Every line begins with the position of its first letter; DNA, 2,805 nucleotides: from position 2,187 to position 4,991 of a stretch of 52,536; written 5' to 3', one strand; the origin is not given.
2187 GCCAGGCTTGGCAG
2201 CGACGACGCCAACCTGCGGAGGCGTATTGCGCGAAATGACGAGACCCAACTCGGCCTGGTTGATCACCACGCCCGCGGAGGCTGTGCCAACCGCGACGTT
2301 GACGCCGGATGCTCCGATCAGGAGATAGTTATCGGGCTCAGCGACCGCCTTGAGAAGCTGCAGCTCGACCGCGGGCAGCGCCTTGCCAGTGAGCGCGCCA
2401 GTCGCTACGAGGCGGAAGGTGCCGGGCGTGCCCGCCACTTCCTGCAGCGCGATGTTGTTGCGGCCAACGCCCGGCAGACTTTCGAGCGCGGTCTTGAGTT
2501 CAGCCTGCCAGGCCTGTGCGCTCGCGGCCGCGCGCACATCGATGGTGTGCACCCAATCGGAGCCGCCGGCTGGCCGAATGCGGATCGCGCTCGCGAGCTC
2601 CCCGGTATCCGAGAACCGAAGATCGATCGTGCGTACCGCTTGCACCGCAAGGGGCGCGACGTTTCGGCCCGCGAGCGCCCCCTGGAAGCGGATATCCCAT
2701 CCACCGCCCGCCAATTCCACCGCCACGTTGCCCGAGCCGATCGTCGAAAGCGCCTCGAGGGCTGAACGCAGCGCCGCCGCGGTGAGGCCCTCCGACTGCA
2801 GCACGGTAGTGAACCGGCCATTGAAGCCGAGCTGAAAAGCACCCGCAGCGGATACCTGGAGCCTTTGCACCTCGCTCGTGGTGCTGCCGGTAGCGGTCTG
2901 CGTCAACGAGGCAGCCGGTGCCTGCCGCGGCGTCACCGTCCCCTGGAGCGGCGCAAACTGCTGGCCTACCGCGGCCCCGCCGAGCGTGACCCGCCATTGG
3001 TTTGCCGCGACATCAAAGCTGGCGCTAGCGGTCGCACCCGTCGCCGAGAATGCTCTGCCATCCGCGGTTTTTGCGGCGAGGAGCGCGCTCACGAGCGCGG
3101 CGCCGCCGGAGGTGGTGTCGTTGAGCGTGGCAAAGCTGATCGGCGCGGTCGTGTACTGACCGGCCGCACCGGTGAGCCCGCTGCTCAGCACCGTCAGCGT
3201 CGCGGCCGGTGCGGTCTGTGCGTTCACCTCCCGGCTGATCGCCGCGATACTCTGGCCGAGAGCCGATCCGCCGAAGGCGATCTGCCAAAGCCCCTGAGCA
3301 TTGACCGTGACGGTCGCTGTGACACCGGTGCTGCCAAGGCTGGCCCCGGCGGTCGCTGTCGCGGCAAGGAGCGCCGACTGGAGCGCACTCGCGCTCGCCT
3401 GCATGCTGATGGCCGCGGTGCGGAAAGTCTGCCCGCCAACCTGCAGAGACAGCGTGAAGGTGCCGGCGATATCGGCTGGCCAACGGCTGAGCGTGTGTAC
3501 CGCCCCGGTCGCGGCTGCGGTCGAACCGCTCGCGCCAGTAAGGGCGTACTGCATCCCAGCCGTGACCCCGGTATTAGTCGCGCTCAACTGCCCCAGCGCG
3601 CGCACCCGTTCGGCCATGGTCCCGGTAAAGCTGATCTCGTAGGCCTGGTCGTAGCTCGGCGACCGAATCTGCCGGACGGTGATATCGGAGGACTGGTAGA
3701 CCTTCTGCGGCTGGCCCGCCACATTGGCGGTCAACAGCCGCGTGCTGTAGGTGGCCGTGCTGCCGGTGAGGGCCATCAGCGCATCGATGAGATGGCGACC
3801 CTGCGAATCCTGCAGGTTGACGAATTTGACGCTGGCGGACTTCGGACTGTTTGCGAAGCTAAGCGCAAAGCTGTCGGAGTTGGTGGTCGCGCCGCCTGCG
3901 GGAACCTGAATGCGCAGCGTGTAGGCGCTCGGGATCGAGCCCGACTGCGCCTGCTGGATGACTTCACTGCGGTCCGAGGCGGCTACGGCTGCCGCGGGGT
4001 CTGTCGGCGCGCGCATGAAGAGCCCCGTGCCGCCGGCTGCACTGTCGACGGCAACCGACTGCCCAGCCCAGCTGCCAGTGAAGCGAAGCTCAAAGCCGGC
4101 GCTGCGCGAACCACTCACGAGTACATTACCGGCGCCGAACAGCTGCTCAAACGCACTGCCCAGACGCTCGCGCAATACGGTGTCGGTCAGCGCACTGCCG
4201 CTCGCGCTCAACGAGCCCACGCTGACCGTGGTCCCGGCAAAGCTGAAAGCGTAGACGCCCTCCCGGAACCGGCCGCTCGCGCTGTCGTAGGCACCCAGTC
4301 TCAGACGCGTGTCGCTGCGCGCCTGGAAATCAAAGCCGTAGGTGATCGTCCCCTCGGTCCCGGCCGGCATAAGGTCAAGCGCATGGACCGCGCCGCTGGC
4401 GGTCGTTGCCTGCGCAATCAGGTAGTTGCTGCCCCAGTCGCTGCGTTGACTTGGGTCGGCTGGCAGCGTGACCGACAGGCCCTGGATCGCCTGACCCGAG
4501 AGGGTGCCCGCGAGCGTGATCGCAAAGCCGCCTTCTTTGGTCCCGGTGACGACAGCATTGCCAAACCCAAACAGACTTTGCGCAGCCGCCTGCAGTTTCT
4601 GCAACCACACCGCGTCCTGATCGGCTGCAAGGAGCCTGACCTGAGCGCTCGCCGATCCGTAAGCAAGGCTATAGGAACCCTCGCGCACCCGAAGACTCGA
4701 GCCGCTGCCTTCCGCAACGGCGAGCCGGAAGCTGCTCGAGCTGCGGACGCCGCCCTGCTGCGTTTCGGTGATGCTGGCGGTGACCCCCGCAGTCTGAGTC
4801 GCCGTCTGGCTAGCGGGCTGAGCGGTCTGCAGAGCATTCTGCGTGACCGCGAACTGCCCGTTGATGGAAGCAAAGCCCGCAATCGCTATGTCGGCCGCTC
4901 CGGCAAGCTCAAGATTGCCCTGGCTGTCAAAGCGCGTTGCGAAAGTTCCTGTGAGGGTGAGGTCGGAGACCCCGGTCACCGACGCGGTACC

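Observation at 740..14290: Five ~515-530 aa super-repeats (plus one degenerate copy) with fixed landmarks and diverged DNA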

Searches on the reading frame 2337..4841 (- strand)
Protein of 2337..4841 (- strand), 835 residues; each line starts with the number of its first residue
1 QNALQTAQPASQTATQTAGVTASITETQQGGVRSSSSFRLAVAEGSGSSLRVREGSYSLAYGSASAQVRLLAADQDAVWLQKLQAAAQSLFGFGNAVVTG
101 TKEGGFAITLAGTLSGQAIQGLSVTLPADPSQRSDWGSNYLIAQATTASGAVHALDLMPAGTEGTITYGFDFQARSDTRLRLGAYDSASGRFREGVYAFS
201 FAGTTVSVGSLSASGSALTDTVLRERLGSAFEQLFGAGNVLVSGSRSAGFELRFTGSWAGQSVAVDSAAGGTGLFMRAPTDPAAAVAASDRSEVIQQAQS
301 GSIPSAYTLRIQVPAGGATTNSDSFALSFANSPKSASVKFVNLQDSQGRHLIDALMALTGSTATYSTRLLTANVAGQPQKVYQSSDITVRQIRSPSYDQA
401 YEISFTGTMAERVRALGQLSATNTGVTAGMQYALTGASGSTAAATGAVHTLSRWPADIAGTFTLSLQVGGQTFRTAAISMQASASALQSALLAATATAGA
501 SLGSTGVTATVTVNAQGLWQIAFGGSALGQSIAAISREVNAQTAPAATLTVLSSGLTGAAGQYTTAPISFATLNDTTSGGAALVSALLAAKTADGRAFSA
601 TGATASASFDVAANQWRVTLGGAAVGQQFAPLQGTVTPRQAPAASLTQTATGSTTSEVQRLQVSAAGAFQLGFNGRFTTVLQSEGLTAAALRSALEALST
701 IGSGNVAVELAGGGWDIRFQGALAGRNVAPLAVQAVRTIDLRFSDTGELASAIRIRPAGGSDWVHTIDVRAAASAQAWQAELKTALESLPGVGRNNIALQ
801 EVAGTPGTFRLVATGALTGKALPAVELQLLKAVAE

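Call 63: search_solved_structures(query=window:2337-4841:-, max_evalue=1)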
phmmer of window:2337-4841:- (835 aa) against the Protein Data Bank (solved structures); distinct sequences matched with E-value up to 1: 0.

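Call 84: predict_structure(alignment_id=A4)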
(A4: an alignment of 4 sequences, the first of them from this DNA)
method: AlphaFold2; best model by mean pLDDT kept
length: 834 residues; sequences in the alignment: 4
mean_pLDDT: 69.5   pTM: 0.32
mean pLDDT of the five models: 69.5, 64.4, 61.2, 61.1, 54.6
residues with pLDDT >= 90: 49; 70-90: 438; 50-70: 232; < 50: 115
segments of 3 or more residues with pLDDT < 50: 1-33, 127-148, 294-302, 371-375, 437-444, 554-556, 636-643, 648-654, 743-749, 830-834
pLDDT, mean of each block of 10 residues (from residue 1): 24 25 29 60 57 74 76 83 85 82 80 66 55 33 42 64 71 69 84 91 89 82 94 88 91 76 79 86 55 40 69 58 76 77 72 84 71 56 83 65 76 72 63 52 58 70 83 86 89 79 82 81 68 73 81 58 82 81 89 80 79 74 56 50 47 59 69 75 77 83 82 79 70 66 48 62 59 65 78 75 63 68 60 33
secondary structure, 60 per line:
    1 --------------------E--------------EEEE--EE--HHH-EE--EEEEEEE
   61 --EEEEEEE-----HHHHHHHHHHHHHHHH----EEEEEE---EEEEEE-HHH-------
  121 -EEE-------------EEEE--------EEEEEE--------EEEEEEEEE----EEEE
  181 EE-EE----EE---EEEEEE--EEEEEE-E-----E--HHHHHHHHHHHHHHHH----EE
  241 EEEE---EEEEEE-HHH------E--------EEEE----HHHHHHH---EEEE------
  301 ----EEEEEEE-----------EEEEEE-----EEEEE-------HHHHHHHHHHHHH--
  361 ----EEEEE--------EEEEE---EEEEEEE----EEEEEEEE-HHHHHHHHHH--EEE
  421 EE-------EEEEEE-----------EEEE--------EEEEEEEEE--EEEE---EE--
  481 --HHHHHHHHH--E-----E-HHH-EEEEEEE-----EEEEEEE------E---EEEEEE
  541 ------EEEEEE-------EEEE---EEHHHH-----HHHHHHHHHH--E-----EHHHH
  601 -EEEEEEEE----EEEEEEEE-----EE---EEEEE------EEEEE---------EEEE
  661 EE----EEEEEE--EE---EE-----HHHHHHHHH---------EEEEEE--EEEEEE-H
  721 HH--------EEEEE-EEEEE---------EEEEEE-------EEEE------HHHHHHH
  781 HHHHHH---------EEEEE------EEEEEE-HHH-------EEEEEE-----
elements in order (helices of 4 or more, strands of 3 or more residues): E36-39 E54-60 E63-69 H75-90 E95-100 E104-109 E122-124 E138-141 E150-155 E164-172 E177-182 E195-200 E203-208 H219-234 E239-244 E248-253 E273-276 H281-287 E291-294 E305-311 E323-328 E334-338 H346-358 E365-369 E378-382 E386-392 E397-404 H406-415 E418-422 E430-435 E447-450 E459-467 E470-473 H483-491 E506-512 E518-524 E535-540 E547-552 E560-563 H569-572 H578-587 H597-600 E602-609 E614-621 E632-636 E643-647 E657-662 E667-672 H687-695 E705-710 E713-718 E731-735 E737-741 E751-756 E764-767 H774-786 E796-800 E807-812 E824-829

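Call 87: fold_search(model_id=the predicted structure, library=pdb)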
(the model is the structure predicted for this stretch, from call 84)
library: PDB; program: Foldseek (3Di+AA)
matches with E <= 10: 634; with E <= 0.001: 3
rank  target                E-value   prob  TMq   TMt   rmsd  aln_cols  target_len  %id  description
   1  9d93_Mc               3.5e-05  0.66  0.09  0.11  46.4       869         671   11  Mycobacteriophage Bxb1 tail tip - Composite map and model (released 2024-09-25)
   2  9d93_Md               1.8e-04  0.60  0.09  0.10  46.8       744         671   11  Mycobacteriophage Bxb1 tail tip - Composite map and model (released 2024-09-25)
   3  6iwy                  4.9e-04  0.80  0.11  0.20  33.4       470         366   11  Crystal structure of the flagellar cap protein FliD from Helicobacter pylori (released 2019-05-22)
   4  9d93_Jb               5.1e-03  0.54  0.08  0.20  18.8       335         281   12  Mycobacteriophage Bxb1 tail tip - Composite map and model (released 2024-09-25)
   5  9d94_Ji               6.3e-03  0.66  0.09  0.24  18.4       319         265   12  Mycobacteriophage Bxb1 portal and connector assembly - Composite map and model (released 2024-09-25)
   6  9d94_Jb               7.7e-03  0.54  0.08  0.22  18.4       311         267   13  Mycobacteriophage Bxb1 portal and connector assembly - Composite map and model (released 2024-09-25)
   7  7y1c_Y                1.5e-02  0.08  0.08  0.08  48.1       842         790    8  CryoEM structure of Klebsiella phage Kp9 tail complex applied with C6 symmetry (released 2023-06-14)
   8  9d93_Ja               1.7e-02  0.23  0.06  0.16  19.3       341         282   11  Mycobacteriophage Bxb1 tail tip - Composite map and model (released 2024-09-25)
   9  9d9x_Ha               2.4e-02  0.69  0.08  0.15  16.6       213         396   15  Mycobacteriophage Bxb1 Capsid - Composite map and model (released 2024-09-25)
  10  9d94_Jh               4.3e-02  0.30  0.08  0.22  18.4       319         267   13  Mycobacteriophage Bxb1 portal and connector assembly - Composite map and model (released 2024-09-25)
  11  6ap4_J                5.6e-02  0.04  0.05  0.09  43.0       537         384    9  Crystal structure of the DNA polymerase III subunit beta from Acinetobacter baumannii (released 2017-12-20)
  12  9d94_Jd               7.6e-02  0.21  0.08  0.21  18.2       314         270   13  Mycobacteriophage Bxb1 portal and connector assembly - Composite map and model (released 2024-09-25)
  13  9se5                  7.6e-02  0.03  0.04  0.03  35.6       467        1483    6  Mouse otoferlin (216-1931) in the lipid-free, Ca2+-bound state, "open" conformation (class 2) (released 2025-11-05)
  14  9d9w_Aa               8.0e-02  0.82  0.08  0.16  13.8       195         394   15  Mycobacteriophage Bxb1 C1 Capsid and Portal - Composite map and model (released 2024-10-09)
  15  3wv6_A                8.8e-02  0.03  0.05  0.11  37.4       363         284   10  Crystal Structure of a protease-resistant mutant form of human galectin-9 (released 2015-05-20)
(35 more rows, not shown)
